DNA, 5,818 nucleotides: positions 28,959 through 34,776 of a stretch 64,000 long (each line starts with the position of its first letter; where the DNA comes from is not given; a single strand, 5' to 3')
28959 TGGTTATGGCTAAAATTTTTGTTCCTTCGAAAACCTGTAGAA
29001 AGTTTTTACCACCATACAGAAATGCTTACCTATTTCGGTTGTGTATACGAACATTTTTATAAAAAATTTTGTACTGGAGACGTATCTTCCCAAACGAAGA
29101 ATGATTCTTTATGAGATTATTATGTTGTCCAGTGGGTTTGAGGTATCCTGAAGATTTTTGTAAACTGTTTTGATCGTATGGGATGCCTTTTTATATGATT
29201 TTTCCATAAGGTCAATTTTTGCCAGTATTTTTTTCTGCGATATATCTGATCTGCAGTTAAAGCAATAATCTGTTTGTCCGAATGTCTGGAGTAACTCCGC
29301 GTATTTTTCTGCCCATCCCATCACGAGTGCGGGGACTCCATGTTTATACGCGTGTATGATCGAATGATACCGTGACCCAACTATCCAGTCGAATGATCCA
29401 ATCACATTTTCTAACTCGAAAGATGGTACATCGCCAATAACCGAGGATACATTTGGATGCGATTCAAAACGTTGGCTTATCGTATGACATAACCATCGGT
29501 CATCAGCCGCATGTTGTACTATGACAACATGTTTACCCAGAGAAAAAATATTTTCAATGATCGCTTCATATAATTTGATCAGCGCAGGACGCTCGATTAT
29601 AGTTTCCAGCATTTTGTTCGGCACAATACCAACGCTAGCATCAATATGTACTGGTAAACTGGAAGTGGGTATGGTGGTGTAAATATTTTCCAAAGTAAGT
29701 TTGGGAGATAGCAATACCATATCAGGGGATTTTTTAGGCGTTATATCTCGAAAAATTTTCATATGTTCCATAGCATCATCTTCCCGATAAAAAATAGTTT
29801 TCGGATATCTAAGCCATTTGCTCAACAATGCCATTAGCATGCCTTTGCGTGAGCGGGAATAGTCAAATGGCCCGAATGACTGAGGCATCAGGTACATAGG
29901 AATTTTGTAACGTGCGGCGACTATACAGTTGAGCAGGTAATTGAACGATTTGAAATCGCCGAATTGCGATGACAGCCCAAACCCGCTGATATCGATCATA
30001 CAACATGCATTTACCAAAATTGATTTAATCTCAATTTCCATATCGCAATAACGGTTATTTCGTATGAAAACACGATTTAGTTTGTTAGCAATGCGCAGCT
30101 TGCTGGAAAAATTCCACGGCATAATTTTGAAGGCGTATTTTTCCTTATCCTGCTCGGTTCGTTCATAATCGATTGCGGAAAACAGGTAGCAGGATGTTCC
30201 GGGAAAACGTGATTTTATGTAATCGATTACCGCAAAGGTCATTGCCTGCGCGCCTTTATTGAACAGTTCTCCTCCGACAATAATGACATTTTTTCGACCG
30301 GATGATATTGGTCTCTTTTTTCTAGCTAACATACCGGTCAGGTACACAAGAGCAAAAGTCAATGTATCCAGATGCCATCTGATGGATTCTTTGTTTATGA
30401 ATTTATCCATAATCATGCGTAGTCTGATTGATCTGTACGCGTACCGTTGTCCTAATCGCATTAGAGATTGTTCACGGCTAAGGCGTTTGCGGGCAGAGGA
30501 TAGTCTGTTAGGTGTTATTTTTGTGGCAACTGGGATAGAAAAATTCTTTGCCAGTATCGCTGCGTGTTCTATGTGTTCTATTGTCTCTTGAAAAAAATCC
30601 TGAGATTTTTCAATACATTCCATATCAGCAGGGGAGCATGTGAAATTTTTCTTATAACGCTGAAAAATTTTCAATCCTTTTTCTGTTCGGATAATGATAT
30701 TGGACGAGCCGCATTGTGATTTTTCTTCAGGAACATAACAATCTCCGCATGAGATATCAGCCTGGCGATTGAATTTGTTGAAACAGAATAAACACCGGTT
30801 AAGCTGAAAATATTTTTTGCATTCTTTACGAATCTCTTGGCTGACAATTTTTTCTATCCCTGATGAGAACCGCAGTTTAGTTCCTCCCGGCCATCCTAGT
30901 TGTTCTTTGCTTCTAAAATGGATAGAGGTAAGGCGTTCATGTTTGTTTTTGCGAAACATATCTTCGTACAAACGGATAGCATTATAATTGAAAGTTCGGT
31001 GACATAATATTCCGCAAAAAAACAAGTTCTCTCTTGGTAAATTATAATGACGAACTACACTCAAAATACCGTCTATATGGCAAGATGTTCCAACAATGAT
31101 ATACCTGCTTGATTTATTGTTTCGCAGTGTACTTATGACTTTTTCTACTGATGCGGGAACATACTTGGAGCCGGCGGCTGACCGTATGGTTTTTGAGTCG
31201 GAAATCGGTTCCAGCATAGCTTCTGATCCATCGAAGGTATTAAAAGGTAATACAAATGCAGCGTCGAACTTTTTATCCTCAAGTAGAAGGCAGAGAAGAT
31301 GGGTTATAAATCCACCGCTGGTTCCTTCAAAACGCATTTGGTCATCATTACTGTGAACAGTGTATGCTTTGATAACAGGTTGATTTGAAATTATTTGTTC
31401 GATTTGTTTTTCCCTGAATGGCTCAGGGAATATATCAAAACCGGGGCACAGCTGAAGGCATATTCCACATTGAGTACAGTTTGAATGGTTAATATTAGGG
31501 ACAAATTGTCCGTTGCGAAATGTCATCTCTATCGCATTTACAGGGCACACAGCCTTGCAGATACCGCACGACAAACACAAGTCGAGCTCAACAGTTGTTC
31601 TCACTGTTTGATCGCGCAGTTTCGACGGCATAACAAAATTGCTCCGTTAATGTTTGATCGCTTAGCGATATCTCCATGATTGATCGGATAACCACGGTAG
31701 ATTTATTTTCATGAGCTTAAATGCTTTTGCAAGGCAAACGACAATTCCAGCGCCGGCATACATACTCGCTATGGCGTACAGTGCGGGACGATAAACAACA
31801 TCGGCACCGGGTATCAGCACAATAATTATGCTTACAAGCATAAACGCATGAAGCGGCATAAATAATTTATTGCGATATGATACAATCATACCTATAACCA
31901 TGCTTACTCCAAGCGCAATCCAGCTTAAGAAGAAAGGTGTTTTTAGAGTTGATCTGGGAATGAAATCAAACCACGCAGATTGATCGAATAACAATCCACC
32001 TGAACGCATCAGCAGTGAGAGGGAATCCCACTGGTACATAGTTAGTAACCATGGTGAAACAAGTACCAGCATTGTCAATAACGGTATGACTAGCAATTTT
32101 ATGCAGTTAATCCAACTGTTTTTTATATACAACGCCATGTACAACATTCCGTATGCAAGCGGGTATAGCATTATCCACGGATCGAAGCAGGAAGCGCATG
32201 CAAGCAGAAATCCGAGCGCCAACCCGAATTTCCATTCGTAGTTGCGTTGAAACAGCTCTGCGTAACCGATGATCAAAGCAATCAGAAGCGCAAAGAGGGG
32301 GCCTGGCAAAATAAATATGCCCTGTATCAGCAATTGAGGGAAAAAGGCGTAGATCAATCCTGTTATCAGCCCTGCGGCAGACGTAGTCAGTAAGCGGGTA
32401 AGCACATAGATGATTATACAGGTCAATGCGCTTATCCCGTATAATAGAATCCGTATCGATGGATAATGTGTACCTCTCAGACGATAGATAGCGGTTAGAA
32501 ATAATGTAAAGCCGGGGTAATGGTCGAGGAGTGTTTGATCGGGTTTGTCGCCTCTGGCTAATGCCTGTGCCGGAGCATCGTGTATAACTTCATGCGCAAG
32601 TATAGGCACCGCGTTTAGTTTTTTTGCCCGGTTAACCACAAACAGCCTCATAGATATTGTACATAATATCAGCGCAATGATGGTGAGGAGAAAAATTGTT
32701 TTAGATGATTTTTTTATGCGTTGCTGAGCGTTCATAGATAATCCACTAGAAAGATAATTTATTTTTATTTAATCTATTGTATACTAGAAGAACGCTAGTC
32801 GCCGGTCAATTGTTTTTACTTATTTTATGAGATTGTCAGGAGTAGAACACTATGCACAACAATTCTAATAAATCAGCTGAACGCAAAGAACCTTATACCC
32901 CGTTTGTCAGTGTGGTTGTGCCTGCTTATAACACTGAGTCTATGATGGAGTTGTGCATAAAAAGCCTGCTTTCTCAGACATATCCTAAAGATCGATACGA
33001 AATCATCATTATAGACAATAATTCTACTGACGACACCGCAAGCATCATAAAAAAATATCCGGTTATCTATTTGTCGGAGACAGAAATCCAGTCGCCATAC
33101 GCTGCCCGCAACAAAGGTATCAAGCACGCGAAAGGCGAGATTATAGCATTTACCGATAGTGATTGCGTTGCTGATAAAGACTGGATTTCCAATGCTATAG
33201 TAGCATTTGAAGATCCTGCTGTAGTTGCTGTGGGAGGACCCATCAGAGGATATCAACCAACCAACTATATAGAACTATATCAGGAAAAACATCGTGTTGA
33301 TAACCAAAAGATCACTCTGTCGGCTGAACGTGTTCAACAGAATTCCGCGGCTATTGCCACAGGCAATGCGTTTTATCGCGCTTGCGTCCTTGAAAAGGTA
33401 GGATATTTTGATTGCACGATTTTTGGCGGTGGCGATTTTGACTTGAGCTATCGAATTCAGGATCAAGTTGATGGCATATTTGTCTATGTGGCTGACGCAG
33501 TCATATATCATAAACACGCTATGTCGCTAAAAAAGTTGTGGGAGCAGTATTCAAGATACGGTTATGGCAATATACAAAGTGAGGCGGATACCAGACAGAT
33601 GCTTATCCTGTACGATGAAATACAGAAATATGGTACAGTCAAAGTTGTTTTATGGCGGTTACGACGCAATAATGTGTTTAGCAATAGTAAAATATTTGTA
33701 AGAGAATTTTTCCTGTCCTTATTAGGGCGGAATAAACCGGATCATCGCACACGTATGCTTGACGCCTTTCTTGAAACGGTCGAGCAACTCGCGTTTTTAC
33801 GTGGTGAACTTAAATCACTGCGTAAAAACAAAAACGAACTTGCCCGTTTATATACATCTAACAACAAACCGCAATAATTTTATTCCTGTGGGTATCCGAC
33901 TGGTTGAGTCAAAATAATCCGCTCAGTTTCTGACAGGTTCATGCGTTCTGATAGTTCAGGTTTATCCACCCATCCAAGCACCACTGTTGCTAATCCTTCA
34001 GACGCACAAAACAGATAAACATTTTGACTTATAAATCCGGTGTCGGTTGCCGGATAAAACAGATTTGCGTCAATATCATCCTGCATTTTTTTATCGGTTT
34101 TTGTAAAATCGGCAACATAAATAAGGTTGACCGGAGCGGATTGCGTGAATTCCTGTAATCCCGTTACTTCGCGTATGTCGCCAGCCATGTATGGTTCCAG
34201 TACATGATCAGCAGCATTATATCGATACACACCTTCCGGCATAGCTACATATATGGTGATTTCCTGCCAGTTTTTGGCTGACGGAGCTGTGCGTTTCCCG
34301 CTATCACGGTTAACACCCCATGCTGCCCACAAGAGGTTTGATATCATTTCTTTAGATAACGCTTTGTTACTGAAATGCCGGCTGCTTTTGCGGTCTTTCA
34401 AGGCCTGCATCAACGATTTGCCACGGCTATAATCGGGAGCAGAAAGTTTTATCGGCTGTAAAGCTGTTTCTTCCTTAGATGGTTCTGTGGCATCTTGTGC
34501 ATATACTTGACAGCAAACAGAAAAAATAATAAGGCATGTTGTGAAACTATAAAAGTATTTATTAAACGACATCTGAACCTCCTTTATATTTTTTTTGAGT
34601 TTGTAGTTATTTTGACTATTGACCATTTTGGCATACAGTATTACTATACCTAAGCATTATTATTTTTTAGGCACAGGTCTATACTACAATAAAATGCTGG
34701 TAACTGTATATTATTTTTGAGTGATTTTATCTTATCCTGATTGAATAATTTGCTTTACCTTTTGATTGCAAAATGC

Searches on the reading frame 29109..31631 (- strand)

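Call 17: search_protein_families(library=pfam, proteins=[window:29109-31631:-])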
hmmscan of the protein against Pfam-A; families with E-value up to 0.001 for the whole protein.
window:29109-31631:- (840 aa): 12 families
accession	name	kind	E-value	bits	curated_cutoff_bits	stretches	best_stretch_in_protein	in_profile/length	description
PF04432.18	FrhB_FdhB_C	-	6.8e-23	81.7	23.3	1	176-329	3-139/150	Coenzyme F420 hydrogenase/dehydrogenase, beta subunit C terminus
PF04230.19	PS_pyruv_trans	-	1.5e-21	78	25.3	1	458-773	1-278/280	Polysaccharide pyruvyl transferase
PF04422.18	FrhB_FdhB_N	-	4e-10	40.1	22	1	90-166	2-77/78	Coenzyme F420 hydrogenase/dehydrogenase, beta subunit N-term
PF12838.12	Fer4_7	-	3.3e-09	37.5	27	1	19-63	2-49/52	4Fe-4S dicluster domain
PF00037.32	Fer4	-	9e-08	32.1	21.1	1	14-35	3-24/24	4Fe-4S binding domain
PF13237.11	Fer4_10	-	1.9e-07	31.4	25.5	1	15-63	5-53/53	4Fe-4S dicluster domain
PF12837.12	Fer4_6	-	6.1e-07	29.5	25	0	14-34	4-24/24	4Fe-4S binding domain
PF14697.11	Fer4_21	-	2.5e-06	28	35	2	14-63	3-52/59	4Fe-4S dicluster domain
PF13187.11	Fer4_9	-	3.5e-06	27.4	27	1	19-63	2-48/52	4Fe-4S dicluster domain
PF13534.11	Fer4_17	-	1.2e-05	26.2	22.2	0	51-71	1-21/61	4Fe-4S dicluster domain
PF13484.11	Fer4_16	-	0.00017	22.7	30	0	19-37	2-20/66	4Fe-4S double cluster binding domain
PF25160.1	LdpA_Fe-S-bd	-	0.00024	21.2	27.6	0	12-36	21-45/49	LdpA Fe-S cluster-binding domain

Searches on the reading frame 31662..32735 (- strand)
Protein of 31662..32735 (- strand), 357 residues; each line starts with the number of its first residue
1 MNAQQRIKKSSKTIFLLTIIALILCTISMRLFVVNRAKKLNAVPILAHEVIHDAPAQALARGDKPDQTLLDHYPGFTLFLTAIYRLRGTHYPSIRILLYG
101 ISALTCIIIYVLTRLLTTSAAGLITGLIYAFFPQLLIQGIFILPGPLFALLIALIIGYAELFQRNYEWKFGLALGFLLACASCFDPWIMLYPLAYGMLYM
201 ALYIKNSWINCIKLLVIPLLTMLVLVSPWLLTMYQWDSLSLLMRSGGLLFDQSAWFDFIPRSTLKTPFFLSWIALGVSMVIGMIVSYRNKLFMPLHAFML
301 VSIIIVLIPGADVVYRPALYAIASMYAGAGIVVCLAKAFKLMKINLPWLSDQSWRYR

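Call 17: search_protein_families(library=pfam, proteins=[window:31662-32735:-])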
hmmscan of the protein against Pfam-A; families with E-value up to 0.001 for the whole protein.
window:31662-32735:- (357 aa): 1 family
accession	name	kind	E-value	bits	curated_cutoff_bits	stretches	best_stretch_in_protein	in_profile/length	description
PF13231.12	PMT_2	-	2e-07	31.8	26.1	1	71-230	1-158/160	Dolichyl-phosphate-mannose-protein mannosyltransferase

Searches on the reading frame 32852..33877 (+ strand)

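Call 17: search_protein_families(library=pfam, proteins=[window:32852-33877:+])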
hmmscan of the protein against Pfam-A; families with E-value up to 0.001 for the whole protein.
window:32852-33877:+ (341 aa): 4 families
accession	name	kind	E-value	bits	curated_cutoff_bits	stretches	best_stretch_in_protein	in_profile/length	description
PF00535.33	Glycos_transf_2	-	4.6e-35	121.5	23.3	1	20-183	1-167/168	Glycosyl transferase family 2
PF13641.12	Glyco_tranf_2_3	-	3.4e-18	66.9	27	1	19-239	3-230/230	Glycosyltransferase like family 2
PF10111.15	Glyco_tranf_2_2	-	1.1e-12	48.5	27.3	1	20-227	1-223/276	Glycosyltransferase like family 2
PF13632.12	Glyco_trans_2_3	-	8.2e-11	42.5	27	1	97-261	1-153/198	Glycosyl transferase family group 2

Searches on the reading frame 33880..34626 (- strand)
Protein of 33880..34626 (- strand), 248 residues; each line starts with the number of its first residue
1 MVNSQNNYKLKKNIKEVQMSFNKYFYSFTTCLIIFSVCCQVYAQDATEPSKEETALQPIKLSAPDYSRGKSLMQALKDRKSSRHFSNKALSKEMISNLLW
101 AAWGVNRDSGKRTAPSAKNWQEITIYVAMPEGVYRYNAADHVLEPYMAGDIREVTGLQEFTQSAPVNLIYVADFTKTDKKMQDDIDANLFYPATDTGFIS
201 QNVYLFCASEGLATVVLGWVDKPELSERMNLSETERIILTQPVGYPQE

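Call 17: search_protein_families(library=pfam, proteins=[window:33880-34626:-])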
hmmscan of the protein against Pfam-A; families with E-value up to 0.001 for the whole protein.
window:33880-34626:- (248 aa): 2 families
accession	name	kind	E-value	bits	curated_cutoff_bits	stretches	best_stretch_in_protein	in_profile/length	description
PF00881.29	Nitroreductase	-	2.7e-24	86.7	23.5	1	77-245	2-167/167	Nitroreductase family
PF14512.11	TM1586_NiRdase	-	3.8e-07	30.4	27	0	72-113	2-43/215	Putative TM nitroreductase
